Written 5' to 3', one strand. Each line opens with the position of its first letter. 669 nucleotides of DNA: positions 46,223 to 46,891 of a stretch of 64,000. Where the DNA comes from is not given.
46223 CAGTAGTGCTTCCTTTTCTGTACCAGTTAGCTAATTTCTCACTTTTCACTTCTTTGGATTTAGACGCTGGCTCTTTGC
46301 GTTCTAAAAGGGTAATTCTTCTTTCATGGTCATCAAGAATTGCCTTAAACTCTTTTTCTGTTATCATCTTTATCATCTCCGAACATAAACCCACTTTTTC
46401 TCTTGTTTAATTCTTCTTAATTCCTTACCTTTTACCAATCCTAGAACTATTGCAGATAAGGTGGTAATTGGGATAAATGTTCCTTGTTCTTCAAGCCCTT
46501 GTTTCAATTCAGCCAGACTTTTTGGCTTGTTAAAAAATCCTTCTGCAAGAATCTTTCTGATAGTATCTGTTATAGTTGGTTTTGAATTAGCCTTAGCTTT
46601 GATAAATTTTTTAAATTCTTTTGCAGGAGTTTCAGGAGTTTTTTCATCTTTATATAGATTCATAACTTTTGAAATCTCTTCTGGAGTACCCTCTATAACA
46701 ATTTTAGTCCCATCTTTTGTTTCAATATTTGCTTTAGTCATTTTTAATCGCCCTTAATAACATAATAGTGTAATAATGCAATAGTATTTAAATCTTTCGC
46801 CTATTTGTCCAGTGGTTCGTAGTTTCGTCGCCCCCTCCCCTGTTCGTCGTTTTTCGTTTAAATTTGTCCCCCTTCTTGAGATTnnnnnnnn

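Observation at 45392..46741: Three co-oriented small unknown genes, two of them paralogs, attached to the R-M operon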

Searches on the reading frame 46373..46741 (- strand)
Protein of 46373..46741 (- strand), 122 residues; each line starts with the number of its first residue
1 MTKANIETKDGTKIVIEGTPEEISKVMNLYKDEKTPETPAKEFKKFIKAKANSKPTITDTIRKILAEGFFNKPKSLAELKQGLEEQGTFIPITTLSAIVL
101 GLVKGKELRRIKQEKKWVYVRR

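Call 4: search_protein_families(library=pfam, proteins=[window:46373-46741:-], max_evalue=1)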
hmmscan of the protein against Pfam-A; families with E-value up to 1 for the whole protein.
window:46373-46741:- (122 aa): 2 families
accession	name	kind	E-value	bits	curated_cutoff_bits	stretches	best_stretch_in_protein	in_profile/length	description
PF22706.1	Tex_central_region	-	0.069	13.6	27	1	38-88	5-57/178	Tex central region-like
PF22813.1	TcaA_2nd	-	0.11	13.3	26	0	20-63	17-61/103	TcaA protein second domain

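Call 8: search_protein_families(library=ncbifam, proteins=[window:46373-46741:-], max_evalue=1)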
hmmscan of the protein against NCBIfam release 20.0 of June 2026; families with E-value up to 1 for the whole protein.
window:46373-46741:- (122 aa): 4 families
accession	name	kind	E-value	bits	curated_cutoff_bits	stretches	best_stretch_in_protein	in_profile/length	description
NF008521.0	PRK11448.1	equivalog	0.064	11.2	729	1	6-59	927-980/1123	type I restriction-modification system endonuclease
TIGR04518.1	ECF_S_folT_fam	subfamily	0.079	12.7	60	1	83-119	66-102/163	folate family ECF transporter S component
NF033793.0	peri_CopK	exception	0.09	12.8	123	1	5-29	63-85/88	periplasmic Cu(I)/Cu(II)-binding protein CopK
NF033216.1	lipo_YgdI_YgdR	subfamily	0.12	12.3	42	1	3-31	22-51/71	YgdI/YgdR family lipoprotein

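Call 9: search_protein_families(library=padloc, proteins=[window:46373-46741:-], max_evalue=1)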
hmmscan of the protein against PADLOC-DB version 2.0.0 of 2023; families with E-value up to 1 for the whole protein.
window:46373-46741:- (122 aa): 1 family
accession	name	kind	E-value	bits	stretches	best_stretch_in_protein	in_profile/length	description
PDLC04924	PDC-S14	-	0.022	12.4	1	3-87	181-265/280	-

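Call 10: find_homologous_proteins(query=window:46373-46741:-, max_evalue=0.01)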
Query window:46373-46741:- (122 aa): 39 proteins with E <= 0.01 among 55 candidates.
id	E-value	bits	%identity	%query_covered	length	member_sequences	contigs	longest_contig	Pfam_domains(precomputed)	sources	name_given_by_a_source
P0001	2.6e-70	252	100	100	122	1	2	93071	-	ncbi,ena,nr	ncbi:hypothetical protein L6303_05430 [archaeon]|nr:hypothetical protein [Nanoarchaeota archaeon] MC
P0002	4.7e-63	228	90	100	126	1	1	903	-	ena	-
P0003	3.7e-62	225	89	100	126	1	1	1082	-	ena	-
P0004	2.0e-61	223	88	100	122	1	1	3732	-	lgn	-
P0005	4.0e-61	222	88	100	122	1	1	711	-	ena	-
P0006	8.5e-61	221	87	100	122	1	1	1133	-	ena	-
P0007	8.0e-57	208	80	100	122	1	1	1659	-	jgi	-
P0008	1.2e-56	208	80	100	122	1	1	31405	-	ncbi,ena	-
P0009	5.7e-55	202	79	100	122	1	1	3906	-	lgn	-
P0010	9.1e-55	202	80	100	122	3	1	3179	-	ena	-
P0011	7.2e-54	199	79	100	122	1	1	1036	-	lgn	-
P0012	9.9e-53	195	74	100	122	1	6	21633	-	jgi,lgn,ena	jgi:hypothetical protein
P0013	2.7e-52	194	80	100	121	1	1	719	-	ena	-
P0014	1.5e-49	185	72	100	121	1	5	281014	-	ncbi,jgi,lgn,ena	ncbi:MAG: hypothetical protein WC974_03145 [Thermoplasmata archaeon]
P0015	1.5e-49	185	74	100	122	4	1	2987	-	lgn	-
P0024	9.8e-44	166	66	100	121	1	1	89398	-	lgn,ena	-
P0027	5.3e-40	154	61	100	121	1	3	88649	-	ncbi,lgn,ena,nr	ncbi:MAG: hypothetical protein J7J92_02525 [Candidatus Aenigmarchaeota archaeon]|nr:hypothetical pro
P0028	8.4e-40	153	65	100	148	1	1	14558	-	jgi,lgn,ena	-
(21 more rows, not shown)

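Call 12: find_encoding_contigs(protein=P0014, flank=8000, max_places=3)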
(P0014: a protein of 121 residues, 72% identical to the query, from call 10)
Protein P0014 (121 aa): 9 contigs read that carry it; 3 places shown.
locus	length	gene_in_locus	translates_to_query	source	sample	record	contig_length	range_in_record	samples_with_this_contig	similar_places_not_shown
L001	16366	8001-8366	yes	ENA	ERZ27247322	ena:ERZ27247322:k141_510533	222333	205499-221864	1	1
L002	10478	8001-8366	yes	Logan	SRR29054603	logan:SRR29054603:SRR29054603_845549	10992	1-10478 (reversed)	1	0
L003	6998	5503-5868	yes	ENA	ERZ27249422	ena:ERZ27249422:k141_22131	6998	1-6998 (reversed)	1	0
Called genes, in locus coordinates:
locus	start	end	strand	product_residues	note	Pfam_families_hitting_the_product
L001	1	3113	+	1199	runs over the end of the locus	PF00082:Peptidase_S8, PF00801:PKD, PF18911:PKD_4, PF00801:PKD, PF18911:PKD_4, PF00801:PKD, PF18911:PKD_4, PF00801:PKD, +8 more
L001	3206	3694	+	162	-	PF02732:ERCC4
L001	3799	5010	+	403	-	PF26356:Pelota_N, PF03465:eRF1_3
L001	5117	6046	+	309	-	-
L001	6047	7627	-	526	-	PF01555:N6_N4_Mtase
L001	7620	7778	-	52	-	-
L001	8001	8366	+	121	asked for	-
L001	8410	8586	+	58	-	-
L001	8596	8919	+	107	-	-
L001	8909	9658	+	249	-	-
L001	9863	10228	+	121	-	-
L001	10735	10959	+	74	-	PF15970:HicB-like_2 (weak), PF21748:UPF0150 (weak), PF15919:HicB_lk_antitox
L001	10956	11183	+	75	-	PF07927:HicA_toxin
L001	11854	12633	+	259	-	PF01902:Diphthami_syn_2_N, PF28410:Diphthami_syn_2_C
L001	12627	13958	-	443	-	PF27218:MJ0043_C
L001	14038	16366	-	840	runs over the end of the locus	PF00270:DEAD, PF04851:ResIII, PF21210:RNA_helicase_helical, PF00271:Helicase_C, PF02732:ERCC4, PF12826:HHH_2, PF14520:HHH_5, PF00633:HHH, +1 more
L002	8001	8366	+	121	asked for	-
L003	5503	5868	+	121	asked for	-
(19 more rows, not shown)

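Call 13: find_encoding_contigs(protein=P0024, flank=8000, max_places=2)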
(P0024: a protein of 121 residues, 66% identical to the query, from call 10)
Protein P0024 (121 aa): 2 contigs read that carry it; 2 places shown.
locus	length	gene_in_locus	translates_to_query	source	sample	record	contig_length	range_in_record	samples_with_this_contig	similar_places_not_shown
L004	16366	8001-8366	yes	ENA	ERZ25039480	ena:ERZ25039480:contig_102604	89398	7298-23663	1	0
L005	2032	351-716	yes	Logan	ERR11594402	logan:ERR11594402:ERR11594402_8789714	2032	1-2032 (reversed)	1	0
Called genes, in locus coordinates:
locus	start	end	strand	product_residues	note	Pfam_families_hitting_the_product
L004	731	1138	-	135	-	-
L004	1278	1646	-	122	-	PF07963:N_methyl (weak), PF07596:SBP_bac_10 (weak)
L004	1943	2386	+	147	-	PF27746:Small_heat_shock_put (weak), PF00011:HSP20, PF17886:ArsA_HSP20 (weak)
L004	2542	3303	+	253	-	PF00881:Nitroreductase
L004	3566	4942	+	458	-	PF17760:UvrA_inter, PF17755:UvrA_DNA-bind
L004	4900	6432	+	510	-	PF00005:ABC_tran (faint), PF02463:SMC_N (faint), PF13191:AAA_16 (faint)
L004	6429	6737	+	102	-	-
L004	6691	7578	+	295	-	PF01008:IF-2B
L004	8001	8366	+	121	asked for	-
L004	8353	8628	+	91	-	-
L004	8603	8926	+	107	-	-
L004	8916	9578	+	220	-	-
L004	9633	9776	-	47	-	-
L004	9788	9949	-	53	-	-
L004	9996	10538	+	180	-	PF04542:Sigma70_r2, PF08281:Sigma70_r4_2, PF04545:Sigma70_r4 (weak)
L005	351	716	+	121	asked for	-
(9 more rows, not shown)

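Call 14: find_encoding_contigs(protein=P0027, flank=8000, max_places=2)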
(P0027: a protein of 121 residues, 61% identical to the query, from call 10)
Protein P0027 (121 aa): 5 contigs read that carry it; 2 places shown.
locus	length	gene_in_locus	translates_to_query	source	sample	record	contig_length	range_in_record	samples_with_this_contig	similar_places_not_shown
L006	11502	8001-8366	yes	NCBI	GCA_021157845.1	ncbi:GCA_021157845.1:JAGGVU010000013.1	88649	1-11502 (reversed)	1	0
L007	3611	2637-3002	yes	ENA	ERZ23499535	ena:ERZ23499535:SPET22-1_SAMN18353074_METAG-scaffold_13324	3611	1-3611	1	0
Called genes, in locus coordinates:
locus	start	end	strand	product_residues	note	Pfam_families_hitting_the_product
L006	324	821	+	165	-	-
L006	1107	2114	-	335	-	PF26356:Pelota_N, PF03464:eRF1_2 (weak), PF03465:eRF1_3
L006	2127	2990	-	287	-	PF02899:Phage_int_SAM_1 (weak), PF13495:Phage_int_SAM_4, PF00589:Phage_integrase, PF22823:MrpR_C_cat (weak)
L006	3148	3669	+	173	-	PF07823:CPDase, PF02834:LigT_PEase (faint), PF13563:2_5_RNA_ligase2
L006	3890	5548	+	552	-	PF03235:GmrSD_N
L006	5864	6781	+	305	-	-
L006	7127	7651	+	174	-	PF01551:Peptidase_M23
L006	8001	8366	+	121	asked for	-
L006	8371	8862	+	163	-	-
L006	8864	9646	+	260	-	-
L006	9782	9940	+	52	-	-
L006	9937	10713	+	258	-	PF08241:Methyltransf_11 (faint), PF01555:N6_N4_Mtase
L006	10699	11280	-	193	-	PF18643:RE_BsaWI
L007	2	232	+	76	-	?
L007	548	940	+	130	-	-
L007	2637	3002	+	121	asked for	-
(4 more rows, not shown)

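Call 19: find_encoding_contigs(protein=P0008, flank=7000, max_places=2)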
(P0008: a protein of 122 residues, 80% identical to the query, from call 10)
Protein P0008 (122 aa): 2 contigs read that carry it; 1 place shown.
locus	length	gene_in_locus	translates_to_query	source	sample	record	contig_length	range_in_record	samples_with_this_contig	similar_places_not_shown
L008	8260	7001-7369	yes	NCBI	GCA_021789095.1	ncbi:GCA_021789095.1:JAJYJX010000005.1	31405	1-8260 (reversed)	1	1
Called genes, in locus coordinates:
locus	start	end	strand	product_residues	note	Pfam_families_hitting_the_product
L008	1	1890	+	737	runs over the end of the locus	PF18072:FGAR-AT_linker, PF00586:AIRS, PF02769:AIRS_C, PF00586:AIRS, PF02769:AIRS_C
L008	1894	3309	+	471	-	PF13230:GATase_4, PF13522:GATase_6, PF13537:GATase_7, PF00156:Pribosyltran (weak)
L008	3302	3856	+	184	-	PF00156:Pribosyltran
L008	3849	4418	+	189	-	-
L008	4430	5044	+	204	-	PF01618:MotA_ExbB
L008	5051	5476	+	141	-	PF02472:ExbD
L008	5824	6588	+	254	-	-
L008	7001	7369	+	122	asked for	-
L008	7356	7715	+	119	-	-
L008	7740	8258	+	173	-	?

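Call 20: find_encoding_contigs(protein=P0012, flank=7000, max_places=3)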
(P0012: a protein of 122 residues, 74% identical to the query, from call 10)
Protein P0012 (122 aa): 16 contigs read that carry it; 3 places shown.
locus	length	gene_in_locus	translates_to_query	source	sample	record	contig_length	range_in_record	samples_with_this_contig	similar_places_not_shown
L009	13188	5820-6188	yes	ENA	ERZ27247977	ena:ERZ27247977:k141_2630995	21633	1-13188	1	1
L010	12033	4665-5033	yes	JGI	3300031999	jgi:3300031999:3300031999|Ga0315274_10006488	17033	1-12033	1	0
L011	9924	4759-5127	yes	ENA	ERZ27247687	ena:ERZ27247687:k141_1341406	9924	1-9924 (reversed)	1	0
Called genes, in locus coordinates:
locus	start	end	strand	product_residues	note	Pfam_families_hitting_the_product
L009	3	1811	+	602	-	?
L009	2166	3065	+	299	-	-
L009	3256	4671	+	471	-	PF01555:N6_N4_Mtase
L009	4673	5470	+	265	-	PF09520:HinfI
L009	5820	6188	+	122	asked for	-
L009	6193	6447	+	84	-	-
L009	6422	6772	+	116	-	-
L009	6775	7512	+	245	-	-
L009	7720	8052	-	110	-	PF13413:HTH_25 (faint), PF13744:HTH_37 (weak), PF13560:HTH_31 (weak), PF01381:HTH_3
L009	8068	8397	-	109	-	PF05973:Gp49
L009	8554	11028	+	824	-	PF00112:Peptidase_C1, PF15892:BNR_4 (faint), PF18998:Flg_new_2 (weak)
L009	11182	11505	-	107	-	PF00830:Ribosomal_L28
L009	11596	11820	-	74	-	PF12837:Fer4_6 (faint), PF13183:Fer4_8 (faint), PF13237:Fer4_10 (weak), PF13534:Fer4_17 (faint), PF14697:Fer4_21 (weak), PF12838:Fer4_7 (weak), PF13187:Fer4_9, PF00037:Fer4 (weak)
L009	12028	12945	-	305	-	PF10670:DUF4198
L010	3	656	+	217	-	?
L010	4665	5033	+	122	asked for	-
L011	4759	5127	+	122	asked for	-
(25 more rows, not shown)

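Call 21: find_encoding_contigs(protein=P0028, flank=7000, max_places=2)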
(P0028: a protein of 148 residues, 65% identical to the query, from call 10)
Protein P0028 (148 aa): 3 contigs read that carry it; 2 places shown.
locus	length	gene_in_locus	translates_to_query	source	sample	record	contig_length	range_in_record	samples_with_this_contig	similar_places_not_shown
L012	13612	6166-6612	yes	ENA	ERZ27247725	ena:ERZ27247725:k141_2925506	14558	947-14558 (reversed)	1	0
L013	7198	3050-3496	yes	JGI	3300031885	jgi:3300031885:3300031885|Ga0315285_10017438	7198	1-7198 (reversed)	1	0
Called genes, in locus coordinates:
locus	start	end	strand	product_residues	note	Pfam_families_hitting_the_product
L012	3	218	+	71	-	?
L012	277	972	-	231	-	PF18735:HEPN_RiboL-PSP (faint)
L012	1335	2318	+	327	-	PF07460:NUMOD3 (weak)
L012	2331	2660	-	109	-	-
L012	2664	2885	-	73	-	-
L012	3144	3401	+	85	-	-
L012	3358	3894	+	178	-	-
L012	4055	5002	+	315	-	-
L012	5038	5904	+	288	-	PF04055:Radical_SAM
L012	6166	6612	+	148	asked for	-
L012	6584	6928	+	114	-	-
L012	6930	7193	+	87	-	-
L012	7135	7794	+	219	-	PF09509:Hypoth_Ymh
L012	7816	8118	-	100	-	-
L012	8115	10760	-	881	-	PF02384:N6_Mtase, PF20473:MmeI_Mtase, PF01170:UPF0020 (faint), PF07669:Eco57I, PF12950:TaqI_C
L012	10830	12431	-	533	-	PF14072:DndB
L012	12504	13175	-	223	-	PF00702:Hydrolase, PF12710:HAD (weak), PF13419:HAD_2, PF13242:Hydrolase_like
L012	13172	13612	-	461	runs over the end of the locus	?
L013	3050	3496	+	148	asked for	-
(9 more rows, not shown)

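Call 33: predict_structure(alignment_id=A1)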
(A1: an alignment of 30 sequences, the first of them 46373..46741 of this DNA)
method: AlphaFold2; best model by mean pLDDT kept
length: 122 residues; sequences in the alignment: 30
mean_pLDDT: 75.8   pTM: 0.48
mean pLDDT of the five models: 75.8, 73.5, 73.3, 72.8, 70.3
residues with pLDDT >= 90: 32; 70-90: 49; 50-70: 26; < 50: 15
segments of 3 or more residues with pLDDT < 50: 36-40, 42-46, 48-50
pLDDT, mean of each block of 10 residues (from residue 1): 67 73 68 47 47 70 85 91 86 89 91 92 87
secondary structure, 60 per line:
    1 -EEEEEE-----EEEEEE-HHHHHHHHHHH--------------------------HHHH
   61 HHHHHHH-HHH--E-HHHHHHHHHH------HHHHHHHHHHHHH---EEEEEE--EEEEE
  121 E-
elements in order: E2-7 E13-18 H20-30 H57-67 H76-85 H92-104 E108-113 E116-121
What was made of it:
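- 46373..46741 (-): ORF A, 122 aa. It has an N-terminal beta-beta-alpha mini-domain (res 1-30; 46652-46741), a Lys/Glu-rich low-confidence linker, and a C-terminal winged helix (res 55-122; 46376-46579). AF2 mean pLDDT is 75.8, and 85-92 in the wHTH (call 33).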

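Call 38: fold_search(model_id=the predicted structure, library=pdb)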
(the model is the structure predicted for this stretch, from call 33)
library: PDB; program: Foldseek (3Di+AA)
matches with E <= 10: 1126; with E <= 0.001: 0
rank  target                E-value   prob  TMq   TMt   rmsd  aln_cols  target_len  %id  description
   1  3mwm_A                1.5e-02  1.00  0.48  0.46   1.5        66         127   21  Graded expression of zinc-responsive genes through two regulatory zinc-binding sites in Zur (released 2011-03-16)
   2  5nbc_B                2.0e-02  1.00  0.47  0.45   3.2        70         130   20  Structure of Prokaryotic Transcription Factors (released 2018-05-16)
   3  7vo0_G                2.3e-02  1.00  0.48  0.45   1.5        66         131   21  Streptomyces coelicolor zinc uptake regulator complexed with zinc and DNA (trimer of dimers) (released 2022-08-03)
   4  5nhk_A                2.3e-02  1.00  0.48  0.45   6.0        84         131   20  Structure of Ferric uptake regulator from francisella tularensis with Iron (released 2018-05-16)
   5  5nbc_A                2.4e-02  1.00  0.48  0.45   3.2        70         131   20  Structure of Prokaryotic Transcription Factors (released 2018-05-16)
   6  5nhk_B                2.4e-02  1.00  0.48  0.44   6.1        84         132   20  Structure of Ferric uptake regulator from francisella tularensis with Iron (released 2018-05-16)
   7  3mwm_B                2.6e-02  1.00  0.48  0.47   1.4        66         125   23  Graded expression of zinc-responsive genes through two regulatory zinc-binding sites in Zur (released 2011-03-16)
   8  2w57_A                3.5e-02  1.00  0.50  0.46   2.5        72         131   18  Crystal structure of the Vibrio cholerae ferric uptake regulator (Fur) reveals structural rearrangement of the DNA-bin (released 2009-01-20)
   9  3df8                  5.5e-02  0.98  0.41  0.45  14.9       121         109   18  The crystal structure of a possible HxlR family transcriptional factor from Thermoplasma volcanium GSS1 (released 2008-08-05)
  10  5nbc_C                5.9e-02  1.00  0.45  0.44   3.5        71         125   21  Structure of Prokaryotic Transcription Factors (released 2018-05-16)
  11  8cll_A                7.1e-02  0.89  0.42  0.18  19.0       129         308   12  Structural insights into human TFIIIC promoter recognition (released 2023-06-21)
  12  2xig_B                8.1e-02  1.00  0.45  0.38   2.0        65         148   12  The structure of the Helicobacter pylori ferric uptake regulator Fur reveals three functional metal binding sites (released 2011-01-19)
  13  2fu4_A                8.6e-02  1.00  0.48  0.70   1.6        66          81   20  Crystal Structure of the DNA binding domain of E.coli FUR (Ferric Uptake Regulator) (released 2006-05-16)
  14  6j0e_B                8.6e-02  1.00  0.43  0.42   2.1        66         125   21  Structures of two ArsR As(III)-responsive repressors: implications for the mechanism of derepression (released 2019-07-03)
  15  1xsd_A                8.6e-02  0.99  0.42  0.41   5.9        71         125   20  Crystal structure of the BlaI repressor in complex with DNA (released 2005-03-29)
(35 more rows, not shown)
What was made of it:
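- On R-M controller (C) proteins: ORFs A and B: The fold is winged helix (calls 33, 38).
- wHTH domains commonly bind DNA (call 38).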

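Call 39: find_related_loci(query=A1, collection=genome_contigs, flank=8000)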
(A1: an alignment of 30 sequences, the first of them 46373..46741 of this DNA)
Query A1 (122 aa) in genome_contigs; peptide patterns used: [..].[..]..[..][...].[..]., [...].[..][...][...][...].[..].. (x = any residue, [..] = any of these).
82 stretches matched a pattern; 8 encode a relative of the query (tblastn E <= 1e-3); 8 distinct loci.
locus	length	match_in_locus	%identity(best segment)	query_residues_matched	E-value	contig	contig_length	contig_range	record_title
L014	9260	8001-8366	80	1-122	2e-63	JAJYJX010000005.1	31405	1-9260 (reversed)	MAG: bacterium isolate DBS2-1.bin173 NODE_2407_length_31405_cov_1.369717, whole genome shotgun sequence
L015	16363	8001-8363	72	1-122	2e-56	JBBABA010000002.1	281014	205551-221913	MAG: Thermoplasmata archaeon isolate SO_2017_GW3_8 scaffold_32_c1_OW296A_2017, whole genome shotgun sequence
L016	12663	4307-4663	66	1-122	7e-49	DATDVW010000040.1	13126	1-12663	MAG TPA_asm: Candidatus Nanoarchaeia archaeon isolate SMAG_U8094 k141_1685081, whole genome shotgun sequence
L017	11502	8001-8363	61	1-122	9e-43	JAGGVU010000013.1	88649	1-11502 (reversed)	MAG: Candidatus Aenigmatarchaeota archaeon isolate AUK108 PB_MBMC_062_c_000000000012, whole genome shotgun sequence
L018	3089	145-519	43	1-122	3e-26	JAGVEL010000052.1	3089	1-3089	MAG: Candidatus Omnitrophota bacterium isolate DeMMO2_11 c_000000044453, whole genome shotgun sequence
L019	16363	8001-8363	39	1-122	3e-25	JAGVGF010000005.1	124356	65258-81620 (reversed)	MAG: archaeon isolate DeMMO2_15 c_000000042165, whole genome shotgun sequence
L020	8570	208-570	44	1-121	4e-24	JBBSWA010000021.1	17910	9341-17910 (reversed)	MAG: Nanoarchaeota archaeon isolate H51-bin340_1 H51_bin340_1_000000000021, whole genome shotgun sequence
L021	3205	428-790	41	1-122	1e-22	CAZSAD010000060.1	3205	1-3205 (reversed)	MAG TPA_asm: uncultured Methanosarcinales archaeon isolate SRP062349_co5_133 genome assembly, contig: NODE_30759_length_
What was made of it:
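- Distribution is patchy: only 8 of 185,579 species genomes matched in the pattern scan (call 39).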

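Call 40: find_related_loci(query=A1, collection=metagenome_contigs, flank=8000)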
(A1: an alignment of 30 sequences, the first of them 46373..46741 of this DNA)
Query A1 (122 aa) in metagenome_contigs; peptide patterns used: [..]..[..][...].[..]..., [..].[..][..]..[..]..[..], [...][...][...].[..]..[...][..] (x = any residue, [..] = any of these).
600 stretches matched a pattern (row limit reached: there are more); 55 encode a relative of the query (tblastn E <= 1e-3); 55 distinct loci.
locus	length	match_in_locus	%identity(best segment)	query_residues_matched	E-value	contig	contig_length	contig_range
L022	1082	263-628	89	1-122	5e-74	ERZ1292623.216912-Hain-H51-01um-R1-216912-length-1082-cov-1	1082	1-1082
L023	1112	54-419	78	1-122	3e-65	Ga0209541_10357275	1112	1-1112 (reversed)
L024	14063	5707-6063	66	1-122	3e-48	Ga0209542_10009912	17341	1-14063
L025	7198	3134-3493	65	1-122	7e-47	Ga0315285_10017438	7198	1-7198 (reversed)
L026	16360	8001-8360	60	1-121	1e-43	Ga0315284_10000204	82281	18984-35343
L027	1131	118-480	55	3-121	2e-37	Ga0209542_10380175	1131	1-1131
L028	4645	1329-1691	55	3-121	2e-35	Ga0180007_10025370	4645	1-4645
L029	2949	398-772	52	1-122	1e-34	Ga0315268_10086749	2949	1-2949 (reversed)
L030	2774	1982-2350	47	1-122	1e-30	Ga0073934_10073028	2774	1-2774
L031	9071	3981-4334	47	1-120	6e-28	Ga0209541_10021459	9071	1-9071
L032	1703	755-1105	44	1-120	1e-27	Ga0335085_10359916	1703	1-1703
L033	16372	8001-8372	40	1-120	1e-26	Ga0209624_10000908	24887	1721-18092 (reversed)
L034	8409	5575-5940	44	1-122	2e-26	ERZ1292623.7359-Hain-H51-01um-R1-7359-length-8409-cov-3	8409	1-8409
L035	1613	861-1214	44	1-120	1e-26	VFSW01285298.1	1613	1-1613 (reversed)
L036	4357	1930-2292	45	1-119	2e-25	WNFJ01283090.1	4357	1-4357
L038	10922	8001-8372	39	1-122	3e-25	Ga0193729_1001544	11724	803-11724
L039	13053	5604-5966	46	1-119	8e-25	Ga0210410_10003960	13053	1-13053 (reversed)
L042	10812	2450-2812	43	1-119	1e-24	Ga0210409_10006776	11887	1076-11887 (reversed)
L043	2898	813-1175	40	1-119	4e-24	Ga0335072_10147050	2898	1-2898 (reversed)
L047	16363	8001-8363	44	1-121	2e-23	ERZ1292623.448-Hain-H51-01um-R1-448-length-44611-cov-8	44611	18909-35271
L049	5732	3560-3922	43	1-119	2e-23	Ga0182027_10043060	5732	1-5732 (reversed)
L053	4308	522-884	40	1-119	5e-22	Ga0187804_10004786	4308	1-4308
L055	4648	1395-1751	38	3-119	3e-21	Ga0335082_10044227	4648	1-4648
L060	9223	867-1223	36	1-122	4e-20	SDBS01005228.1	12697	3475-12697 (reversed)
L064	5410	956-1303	36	1-112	2e-16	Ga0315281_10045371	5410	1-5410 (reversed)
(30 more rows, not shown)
